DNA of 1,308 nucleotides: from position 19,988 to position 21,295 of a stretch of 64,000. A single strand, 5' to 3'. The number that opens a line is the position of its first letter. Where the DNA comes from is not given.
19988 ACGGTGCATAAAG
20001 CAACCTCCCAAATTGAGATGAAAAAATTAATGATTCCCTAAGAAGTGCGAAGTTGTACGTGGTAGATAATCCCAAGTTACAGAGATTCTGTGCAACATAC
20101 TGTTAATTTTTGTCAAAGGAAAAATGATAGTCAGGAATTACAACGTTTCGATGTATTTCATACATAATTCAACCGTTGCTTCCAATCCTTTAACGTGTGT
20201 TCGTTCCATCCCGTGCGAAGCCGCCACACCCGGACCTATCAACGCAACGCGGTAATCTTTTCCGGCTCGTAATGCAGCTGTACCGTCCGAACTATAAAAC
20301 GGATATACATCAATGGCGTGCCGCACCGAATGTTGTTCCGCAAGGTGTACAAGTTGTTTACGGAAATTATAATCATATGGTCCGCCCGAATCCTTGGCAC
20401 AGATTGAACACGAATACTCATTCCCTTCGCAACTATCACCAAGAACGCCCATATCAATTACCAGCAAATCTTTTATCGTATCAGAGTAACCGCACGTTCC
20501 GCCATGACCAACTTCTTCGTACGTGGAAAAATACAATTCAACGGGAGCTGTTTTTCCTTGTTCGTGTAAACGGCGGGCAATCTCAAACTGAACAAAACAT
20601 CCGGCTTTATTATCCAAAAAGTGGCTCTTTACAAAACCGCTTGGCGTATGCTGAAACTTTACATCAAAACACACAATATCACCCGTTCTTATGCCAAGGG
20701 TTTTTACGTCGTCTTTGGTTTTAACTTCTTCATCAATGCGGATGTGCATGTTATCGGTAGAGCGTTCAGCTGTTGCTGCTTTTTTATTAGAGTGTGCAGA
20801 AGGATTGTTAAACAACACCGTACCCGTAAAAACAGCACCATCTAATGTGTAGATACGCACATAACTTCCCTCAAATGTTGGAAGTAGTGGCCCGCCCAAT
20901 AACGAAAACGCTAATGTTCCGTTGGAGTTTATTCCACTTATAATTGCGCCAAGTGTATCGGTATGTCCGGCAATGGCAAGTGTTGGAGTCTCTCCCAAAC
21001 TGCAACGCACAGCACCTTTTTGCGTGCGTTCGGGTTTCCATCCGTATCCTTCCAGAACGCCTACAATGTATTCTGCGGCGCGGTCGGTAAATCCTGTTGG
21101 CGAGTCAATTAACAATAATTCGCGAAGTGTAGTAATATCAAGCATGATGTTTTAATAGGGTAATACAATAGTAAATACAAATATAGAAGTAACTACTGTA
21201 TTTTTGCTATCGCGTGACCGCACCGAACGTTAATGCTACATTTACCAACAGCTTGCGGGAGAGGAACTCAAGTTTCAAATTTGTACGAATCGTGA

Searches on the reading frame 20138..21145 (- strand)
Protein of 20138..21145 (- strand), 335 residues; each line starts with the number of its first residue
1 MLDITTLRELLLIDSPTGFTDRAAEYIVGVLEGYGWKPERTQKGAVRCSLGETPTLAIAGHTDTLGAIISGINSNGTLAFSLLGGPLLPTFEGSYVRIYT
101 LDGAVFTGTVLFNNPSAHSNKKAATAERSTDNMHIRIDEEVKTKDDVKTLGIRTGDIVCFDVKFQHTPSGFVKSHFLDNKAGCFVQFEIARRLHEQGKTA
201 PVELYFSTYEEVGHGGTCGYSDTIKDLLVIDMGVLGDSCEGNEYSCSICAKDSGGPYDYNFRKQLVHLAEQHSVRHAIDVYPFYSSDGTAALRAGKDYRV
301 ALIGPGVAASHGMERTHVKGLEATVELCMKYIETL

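Call 12: search_protein_families(library=pfam, proteins=[window:20138-21145:-])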
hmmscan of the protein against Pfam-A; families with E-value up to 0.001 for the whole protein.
window:20138-21145:- (335 aa): 1 family
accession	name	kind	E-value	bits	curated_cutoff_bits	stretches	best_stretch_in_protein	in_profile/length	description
PF05343.19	Peptidase_M42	-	1.4e-65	221.7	23.2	1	52-327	12-292/292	M42 glutamyl aminopeptidase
